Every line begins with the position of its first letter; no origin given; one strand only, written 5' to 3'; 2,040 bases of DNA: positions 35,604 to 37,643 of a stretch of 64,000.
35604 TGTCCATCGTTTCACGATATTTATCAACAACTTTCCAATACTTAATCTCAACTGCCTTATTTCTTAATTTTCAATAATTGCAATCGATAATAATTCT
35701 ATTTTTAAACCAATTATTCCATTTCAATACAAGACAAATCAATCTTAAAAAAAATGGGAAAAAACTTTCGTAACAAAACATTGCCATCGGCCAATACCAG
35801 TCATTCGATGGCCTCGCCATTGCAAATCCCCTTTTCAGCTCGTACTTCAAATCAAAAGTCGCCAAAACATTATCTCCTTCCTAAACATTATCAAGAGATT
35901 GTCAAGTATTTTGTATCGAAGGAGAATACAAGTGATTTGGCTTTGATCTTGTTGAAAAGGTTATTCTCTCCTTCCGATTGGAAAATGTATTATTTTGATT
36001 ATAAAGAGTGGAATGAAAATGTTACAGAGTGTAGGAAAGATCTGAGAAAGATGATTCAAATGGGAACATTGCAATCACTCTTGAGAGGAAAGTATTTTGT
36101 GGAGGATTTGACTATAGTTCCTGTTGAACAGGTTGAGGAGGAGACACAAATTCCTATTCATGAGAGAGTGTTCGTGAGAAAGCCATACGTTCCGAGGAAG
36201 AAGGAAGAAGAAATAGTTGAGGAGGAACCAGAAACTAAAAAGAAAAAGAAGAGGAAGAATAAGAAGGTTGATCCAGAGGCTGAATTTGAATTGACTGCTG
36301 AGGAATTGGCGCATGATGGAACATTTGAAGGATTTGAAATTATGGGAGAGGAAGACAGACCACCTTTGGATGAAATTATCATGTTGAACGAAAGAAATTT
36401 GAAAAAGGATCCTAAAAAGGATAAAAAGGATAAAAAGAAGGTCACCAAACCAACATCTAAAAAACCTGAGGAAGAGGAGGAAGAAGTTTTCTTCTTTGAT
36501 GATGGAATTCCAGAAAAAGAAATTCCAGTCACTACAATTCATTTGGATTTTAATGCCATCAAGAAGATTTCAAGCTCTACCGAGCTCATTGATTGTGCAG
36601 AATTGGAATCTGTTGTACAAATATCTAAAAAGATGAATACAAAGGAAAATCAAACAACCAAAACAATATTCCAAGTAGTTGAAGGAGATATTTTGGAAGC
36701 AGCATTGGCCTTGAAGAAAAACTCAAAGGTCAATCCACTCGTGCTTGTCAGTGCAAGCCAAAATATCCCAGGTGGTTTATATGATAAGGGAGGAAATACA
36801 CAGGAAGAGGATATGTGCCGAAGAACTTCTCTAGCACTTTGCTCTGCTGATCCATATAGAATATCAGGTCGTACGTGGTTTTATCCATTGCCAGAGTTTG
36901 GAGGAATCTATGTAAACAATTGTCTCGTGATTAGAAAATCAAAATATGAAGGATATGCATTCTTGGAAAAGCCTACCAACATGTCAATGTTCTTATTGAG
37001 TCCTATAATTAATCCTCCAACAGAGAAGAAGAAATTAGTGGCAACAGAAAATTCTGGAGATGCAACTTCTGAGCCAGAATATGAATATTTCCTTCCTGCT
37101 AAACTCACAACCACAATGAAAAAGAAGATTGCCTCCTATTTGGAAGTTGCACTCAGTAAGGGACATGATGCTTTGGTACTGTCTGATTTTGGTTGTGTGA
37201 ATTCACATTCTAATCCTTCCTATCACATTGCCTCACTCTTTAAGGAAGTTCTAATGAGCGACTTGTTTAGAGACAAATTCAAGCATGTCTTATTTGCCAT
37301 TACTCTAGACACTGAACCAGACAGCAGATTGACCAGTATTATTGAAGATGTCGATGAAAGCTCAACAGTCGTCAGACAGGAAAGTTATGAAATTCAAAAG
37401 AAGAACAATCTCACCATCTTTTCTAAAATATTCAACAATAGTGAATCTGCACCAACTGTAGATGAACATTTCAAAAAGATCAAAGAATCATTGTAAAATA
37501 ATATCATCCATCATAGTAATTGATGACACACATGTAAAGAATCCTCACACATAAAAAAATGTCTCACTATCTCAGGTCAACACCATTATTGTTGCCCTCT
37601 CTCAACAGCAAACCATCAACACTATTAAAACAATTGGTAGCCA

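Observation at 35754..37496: Microbial-type PARG (DUF2263) macrodomain in a eukaryotic protein with a long charged N-terminal extension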

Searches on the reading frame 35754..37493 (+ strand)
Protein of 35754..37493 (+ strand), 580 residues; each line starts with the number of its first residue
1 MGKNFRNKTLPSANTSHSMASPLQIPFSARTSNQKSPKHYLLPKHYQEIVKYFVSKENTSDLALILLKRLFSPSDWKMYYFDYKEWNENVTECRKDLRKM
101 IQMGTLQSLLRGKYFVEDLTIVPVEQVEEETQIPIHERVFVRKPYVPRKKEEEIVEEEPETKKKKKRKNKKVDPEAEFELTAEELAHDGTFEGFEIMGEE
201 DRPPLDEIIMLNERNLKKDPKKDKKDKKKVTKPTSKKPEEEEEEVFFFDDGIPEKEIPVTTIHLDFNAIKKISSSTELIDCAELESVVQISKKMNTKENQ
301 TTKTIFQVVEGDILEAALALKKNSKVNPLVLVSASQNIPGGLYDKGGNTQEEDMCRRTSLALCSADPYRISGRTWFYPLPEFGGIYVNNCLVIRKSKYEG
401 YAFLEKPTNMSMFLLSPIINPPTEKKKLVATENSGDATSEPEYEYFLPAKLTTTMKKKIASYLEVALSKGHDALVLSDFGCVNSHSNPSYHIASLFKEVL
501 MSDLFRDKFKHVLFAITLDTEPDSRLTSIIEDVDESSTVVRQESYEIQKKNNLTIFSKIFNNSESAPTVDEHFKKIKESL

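Call 3: search_protein_families(library=pfam, proteins=[window:35754-37493:+], max_evalue=1)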
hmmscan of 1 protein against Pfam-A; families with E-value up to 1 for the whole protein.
window:35754-37493:+ (580 aa): 2 families
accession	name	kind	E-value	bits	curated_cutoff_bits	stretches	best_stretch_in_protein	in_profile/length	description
PF10021.15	PARG_cat_microb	-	4.7e-16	59.9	23.5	1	279-394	28-145/146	Microbial-type PARG, catalytic domain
PF19835.5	SegE_GIY-YIG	-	0.24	12.1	25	1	51-103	36-84/123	Putative endonuclease segE, GIY-YIG domain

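Call 4: search_protein_families(library=ncbifam, proteins=[window:35754-37493:+], max_evalue=1)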
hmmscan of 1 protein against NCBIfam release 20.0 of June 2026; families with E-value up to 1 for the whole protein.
window:35754-37493:+ (580 aa): 1 family
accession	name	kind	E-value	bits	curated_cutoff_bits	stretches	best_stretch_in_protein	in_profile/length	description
TIGR02452.1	TIGR02452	hypoth_equivalog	4.6e-18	65.7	50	1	280-525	31-259/266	TIGR02452 family protein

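Call 5: search_solved_structures(query=window:35754-37493:+, max_evalue=1, show_alignments=3)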
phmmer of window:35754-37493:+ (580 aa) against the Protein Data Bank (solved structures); distinct sequences matched with E-value up to 1: 11.
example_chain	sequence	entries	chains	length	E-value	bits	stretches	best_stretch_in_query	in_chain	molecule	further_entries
5zdg_C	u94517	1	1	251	1.6e-05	27.1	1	308-523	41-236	Poly APD-ribose glycohydrolase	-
5zdf_A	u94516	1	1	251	2.1e-05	26.7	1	308-523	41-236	Poly ADP-ribose glycohydrolase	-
5zde_C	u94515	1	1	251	2.2e-05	26.6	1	308-523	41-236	Poly ADP-ribose glycohydrolase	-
5zdd_A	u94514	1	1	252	2.2e-05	26.6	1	308-523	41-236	Poly ADP-ribose glycohydrolase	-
5zdb_A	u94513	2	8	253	2.3e-05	26.6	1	308-523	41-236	Poly ADP-ribose glycohydrolase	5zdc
5zda_A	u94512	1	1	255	2.3e-05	26.6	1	308-523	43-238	poly ADP-ribose glycohydrolase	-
3sig_A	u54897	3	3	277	0.0016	20.5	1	454-523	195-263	poly(ADP-ribose) glycohydrolase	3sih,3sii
3sij_A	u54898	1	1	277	0.0093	18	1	454-523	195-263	poly(ADP-ribose) glycohydrolase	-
4hqd_A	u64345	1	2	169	0.015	17.3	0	28-57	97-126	Engineered Protein OR265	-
7tgh_B9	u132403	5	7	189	0.12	14.3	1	65-115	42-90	NDUB9 | NADH dehydrogenase [ubiquinone] 1 alpha subcomplex subunit 10, mitochondrial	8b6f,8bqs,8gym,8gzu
4hb5_A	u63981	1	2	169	0.34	12.8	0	28-60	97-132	Engineered Protein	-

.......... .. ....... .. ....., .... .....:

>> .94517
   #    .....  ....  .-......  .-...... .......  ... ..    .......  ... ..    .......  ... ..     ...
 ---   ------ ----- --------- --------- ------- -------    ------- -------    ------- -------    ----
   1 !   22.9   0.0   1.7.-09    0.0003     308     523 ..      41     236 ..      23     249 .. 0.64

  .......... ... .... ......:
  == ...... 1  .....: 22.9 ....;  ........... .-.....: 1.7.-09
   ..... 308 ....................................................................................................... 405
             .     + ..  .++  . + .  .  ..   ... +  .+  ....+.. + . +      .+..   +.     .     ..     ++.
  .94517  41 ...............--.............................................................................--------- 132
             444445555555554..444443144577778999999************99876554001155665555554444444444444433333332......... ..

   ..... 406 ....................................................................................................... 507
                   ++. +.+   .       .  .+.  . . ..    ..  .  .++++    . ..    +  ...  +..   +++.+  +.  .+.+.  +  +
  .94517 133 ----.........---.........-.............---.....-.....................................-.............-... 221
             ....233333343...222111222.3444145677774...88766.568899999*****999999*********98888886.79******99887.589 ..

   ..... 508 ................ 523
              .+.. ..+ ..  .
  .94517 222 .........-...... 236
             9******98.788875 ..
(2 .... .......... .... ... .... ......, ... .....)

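Call 6: find_homologous_proteins(query=window:35754-37493:+)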
Query window:35754-37493:+ (580 aa): 8 proteins with E <= 0.001 among 8000 candidates.
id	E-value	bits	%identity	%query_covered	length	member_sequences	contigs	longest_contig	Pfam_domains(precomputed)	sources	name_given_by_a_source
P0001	5.5e-170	585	52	97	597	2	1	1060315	PF10021.16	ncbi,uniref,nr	ncbi:hypothetical protein FDP41_008054 [Naegleria fowleri]|uniref:Microbial-type PARG catalytic doma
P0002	6.2e-144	499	45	97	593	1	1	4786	PF10021.16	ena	-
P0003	2.4e-143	497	46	99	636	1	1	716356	PF10021.16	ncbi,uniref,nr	ncbi:hypothetical protein C9374_002239 [Naegleria lovaniensis]|uniref:Microbial-type PARG catalytic 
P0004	2.1e-131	458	45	89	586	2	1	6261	PF10021.16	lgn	-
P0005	1.6e-98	349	51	46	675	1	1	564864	PF10021.16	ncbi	ncbi:hypothetical protein ABK040_003597 [Willaertia magna]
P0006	1.2e-29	122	39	33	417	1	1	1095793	PF10021.16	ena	-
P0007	1.3e-11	62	31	35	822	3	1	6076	PF10021.16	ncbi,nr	ncbi:hypothetical protein BG005_002121 [Podila minutissima]|nr:hypothetical protein BG005_002121 [Po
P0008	3.4e-11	61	31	34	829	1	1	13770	PF10021.16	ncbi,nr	ncbi:hypothetical protein BGZ93_010985 [Podila epicladia]|nr:hypothetical protein BGZ93_010985 [Podi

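Call 20: find_encoding_contigs(protein=window:35754-37493:+, flank=3000, max_places=4)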
Protein window:35754-37493:+ (580 aa): no gene with exactly this product is on record in the collection.

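Call 25: find_encoding_contigs(protein=P0001, flank=8000, max_places=2)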
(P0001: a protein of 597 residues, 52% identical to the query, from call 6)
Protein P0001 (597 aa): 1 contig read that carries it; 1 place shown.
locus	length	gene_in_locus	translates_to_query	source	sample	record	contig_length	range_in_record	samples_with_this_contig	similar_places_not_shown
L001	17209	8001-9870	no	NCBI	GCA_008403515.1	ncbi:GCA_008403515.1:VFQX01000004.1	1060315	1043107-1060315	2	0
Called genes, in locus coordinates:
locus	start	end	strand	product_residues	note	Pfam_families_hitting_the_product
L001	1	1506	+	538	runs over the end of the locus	-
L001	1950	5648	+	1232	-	PF03104:DNA_pol_B_exo1, PF00136:DNA_pol_B, PF08996:zf-DNA_Pol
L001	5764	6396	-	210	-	PF08265:YL1_C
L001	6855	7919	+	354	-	-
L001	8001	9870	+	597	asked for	PF10021:PARG_cat_microb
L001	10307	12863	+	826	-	-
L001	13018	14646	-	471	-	-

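Call 45: predict_structure(alignment_id=A4)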
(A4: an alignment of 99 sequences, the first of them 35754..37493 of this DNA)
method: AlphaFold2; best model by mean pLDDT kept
length: 580 residues; sequences in the alignment: 99
mean_pLDDT: 79.0   pTM: 0.76
mean pLDDT of the five models: 79.0, 77.3, 77.0, 76.7, 76.2
residues with pLDDT >= 90: 296; 70-90: 110; 50-70: 72; < 50: 102
segments of 3 or more residues with pLDDT < 50: 1-9, 14-18, 136-144, 146-152, 156-197, 221-235, 245-247, 524-526
pLDDT, mean of each block of 10 residues (from residue 1): 44 50 80 78 77 71 80 93 81 90 95 94 63 49 44 42 42 39 41 51 81 65 42 49 52 80 97 98 96 76 93 98 98 96 93 98 95 94 98 97 98 97 93 81 94 98 98 97 89 97 96 92 53 59 58 95 96 95
secondary structure, 60 per line:
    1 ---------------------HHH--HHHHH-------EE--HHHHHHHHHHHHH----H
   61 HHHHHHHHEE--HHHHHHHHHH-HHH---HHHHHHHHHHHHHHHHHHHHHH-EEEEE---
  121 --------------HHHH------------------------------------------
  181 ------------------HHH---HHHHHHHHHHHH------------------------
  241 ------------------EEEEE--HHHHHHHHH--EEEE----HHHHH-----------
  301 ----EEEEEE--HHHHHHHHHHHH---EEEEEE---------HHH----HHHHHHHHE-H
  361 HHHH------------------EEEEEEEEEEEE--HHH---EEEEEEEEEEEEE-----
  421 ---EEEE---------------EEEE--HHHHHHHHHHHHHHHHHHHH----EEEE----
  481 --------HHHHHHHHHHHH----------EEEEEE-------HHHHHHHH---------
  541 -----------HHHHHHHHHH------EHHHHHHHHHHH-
elements in order: H27-31 H43-55 H60-68 H73-82 H90-111 E113-117 H135-138 H205-216 E259-263 H266-274 E277-280 H285-289 E305-310 H313-324 E328-333 H350-357 H360-364 E383-394 E403-415 E424-427 E443-446 H449-468 E473-476 H489-500 E511-516 H524-531 H552-561 H569-579

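Call 47: search_solved_structures(query=A4, max_evalue=0.001, show_alignments=2)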
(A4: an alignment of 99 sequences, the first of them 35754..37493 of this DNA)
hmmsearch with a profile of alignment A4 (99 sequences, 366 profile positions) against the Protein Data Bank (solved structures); distinct sequences matched with E-value up to 0.001: 8.
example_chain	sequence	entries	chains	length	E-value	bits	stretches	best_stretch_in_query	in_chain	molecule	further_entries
3sig_A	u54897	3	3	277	1.6e-43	152.4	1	54-317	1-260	poly(ADP-ribose) glycohydrolase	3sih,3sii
3sij_A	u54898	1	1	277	4e-42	147.8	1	54-317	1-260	poly(ADP-ribose) glycohydrolase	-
5zdf_A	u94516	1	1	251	4.6e-40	141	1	93-321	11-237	Poly ADP-ribose glycohydrolase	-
5zdg_C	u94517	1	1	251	5.5e-40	140.8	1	93-321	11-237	Poly APD-ribose glycohydrolase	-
5zdb_A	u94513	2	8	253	5.7e-40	140.7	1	93-320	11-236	Poly ADP-ribose glycohydrolase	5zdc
5zdd_A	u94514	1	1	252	5.7e-40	140.7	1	93-320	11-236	Poly ADP-ribose glycohydrolase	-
5zde_C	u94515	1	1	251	5.7e-40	140.7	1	93-320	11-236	Poly ADP-ribose glycohydrolase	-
5zda_A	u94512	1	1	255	5.7e-40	140.7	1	93-320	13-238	poly ADP-ribose glycohydrolase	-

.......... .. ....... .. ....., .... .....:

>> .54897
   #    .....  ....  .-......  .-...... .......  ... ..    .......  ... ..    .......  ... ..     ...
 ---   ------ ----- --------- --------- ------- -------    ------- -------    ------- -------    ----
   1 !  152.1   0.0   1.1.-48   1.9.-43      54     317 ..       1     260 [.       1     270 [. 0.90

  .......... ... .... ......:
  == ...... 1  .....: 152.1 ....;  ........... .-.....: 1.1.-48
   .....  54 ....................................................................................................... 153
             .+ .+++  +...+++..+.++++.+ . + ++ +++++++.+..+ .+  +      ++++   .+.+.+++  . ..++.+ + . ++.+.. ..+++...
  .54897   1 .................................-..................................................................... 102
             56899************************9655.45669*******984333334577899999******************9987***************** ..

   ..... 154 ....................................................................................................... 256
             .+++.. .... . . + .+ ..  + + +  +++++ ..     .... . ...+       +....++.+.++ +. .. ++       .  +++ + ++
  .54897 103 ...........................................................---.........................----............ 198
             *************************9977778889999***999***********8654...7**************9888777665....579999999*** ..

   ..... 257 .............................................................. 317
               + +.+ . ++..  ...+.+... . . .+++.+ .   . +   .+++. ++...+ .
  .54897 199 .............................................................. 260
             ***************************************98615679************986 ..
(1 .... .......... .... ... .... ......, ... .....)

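Call 48: fold_search(model_id=the predicted structure, library=pdb)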
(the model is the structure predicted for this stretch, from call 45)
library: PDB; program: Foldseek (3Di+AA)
matches with E <= 10: 378; with E <= 0.001: 23
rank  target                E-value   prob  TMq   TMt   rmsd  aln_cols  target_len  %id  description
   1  3sih                  1.8e-11  1.00  0.33  0.67   8.5       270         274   22  The X-ray crystal structure of poly(ADP-ribose) glycohydrolase (PARG) from Thermomonospora curvata (released 2011-08-24)
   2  3sig                  2.2e-11  1.00  0.33  0.69   8.1       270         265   22  The X-ray crystal structure of poly(ADP-ribose) glycohydrolase (PARG) bound to ADP-ribose from Thermomonospora curvata (released 2011-08-24)
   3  3sij                  5.3e-11  1.00  0.33  0.70   8.1       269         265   22  The X-ray crystal structure of poly(ADP-ribose) glycohydrolase E115A mutant from Thermomonospora curvata (released 2011-08-24)
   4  5zdc_F                5.9e-11  1.00  0.31  0.69   9.2       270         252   21  Crystal structure of poly(ADP-ribose) glycohydrolase (PARG) from Deinococcus radiodurans in complex with ADP-ribose (P (released 2019-02-27)
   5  5zdc_L                6.3e-11  1.00  0.31  0.70   9.3       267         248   20  Crystal structure of poly(ADP-ribose) glycohydrolase (PARG) from Deinococcus radiodurans in complex with ADP-ribose (P (released 2019-02-27)
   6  5zde                  6.6e-11  1.00  0.34  0.75   9.0       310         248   18  Crystal structure of poly(ADP-ribose) glycohydrolase (PARG) from Deinococcus radiodurans in complex with ADP-ribose (P32 (released 2019-02-27)
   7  5zdf                  7.0e-11  1.00  0.31  0.70   9.2       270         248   20  Crystal structure of poly(ADP-ribose) glycohydrolase (PARG) T267K mutant from Deinococcus radiodurans in complex with AD (released 2019-02-27)
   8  5zdg                  9.7e-11  1.00  0.31  0.70  10.8       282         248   20  Crystal structure of poly(ADP-ribose) glycohydrolase (PARG) T267R mutant from Deinococcus radiodurans in complex with AD (released 2019-02-27)
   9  5zdb_A                1.2e-10  1.00  0.31  0.69   9.3       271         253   21  Crystal structure of poly(ADP-ribose) glycohydrolase (PARG) from Deinococcus radiodurans in complex with ADP-ribose (P (released 2019-02-27)
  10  5zdc_H                1.6e-10  1.00  0.30  0.67   9.3       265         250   21  Crystal structure of poly(ADP-ribose) glycohydrolase (PARG) from Deinococcus radiodurans in complex with ADP-ribose (P (released 2019-02-27)
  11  5zdb_B                2.8e-10  1.00  0.32  0.70   9.2       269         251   21  Crystal structure of poly(ADP-ribose) glycohydrolase (PARG) from Deinococcus radiodurans in complex with ADP-ribose (P (released 2019-02-27)
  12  5zda                  1.3e-09  1.00  0.32  0.72   9.2       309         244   17  Crystal structure of poly(ADP-ribose) glycohydrolase (PARG) from Deinococcus radiodurans in apo form (released 2019-02-27)
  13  1zr5_B                3.7e-04  1.00  0.21  0.57   7.5       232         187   14  Crystal structure of the macro-domain of human core histone variant macroH2A1.2 (released 2005-06-21)
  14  8rsj_B                3.7e-04  1.00  0.23  0.47  13.6       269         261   10  Crystal structure of Methanobrevibacter oralis macrodomain in complex with ADPr in open conformation (released 2024-09-25)
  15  5kiv                  3.9e-04  1.00  0.25  0.50  10.1       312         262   10  Crystal structure of SauMacro (SAV0325) (released 2016-07-13)
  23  5iit_A                9.0e-04  1.00  0.20  0.31   7.7       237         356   15  Structure of SPX domain of the yeast inorganic polyphophate polymerase Vtc4 crystallized by carrier-driven crystalliza (released 2016-04-27)
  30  5iit_B                1.3e-03  1.00  0.22  0.34   7.8       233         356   14  Structure of SPX domain of the yeast inorganic polyphophate polymerase Vtc4 crystallized by carrier-driven crystalliza (released 2016-04-27)
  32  7d3y_B                1.5e-03  1.00  0.20  0.33   7.7       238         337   14  Crystal structure of the osPHR2-osSPX2 complex (released 2021-10-06)
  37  5iit_C                1.7e-03  1.00  0.20  0.31   8.7       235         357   15  Structure of SPX domain of the yeast inorganic polyphophate polymerase Vtc4 crystallized by carrier-driven crystalliza (released 2016-04-27)
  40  7d3y_A                2.2e-03  1.00  0.22  0.35   7.2       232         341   14  Crystal structure of the osPHR2-osSPX2 complex (released 2021-10-06)
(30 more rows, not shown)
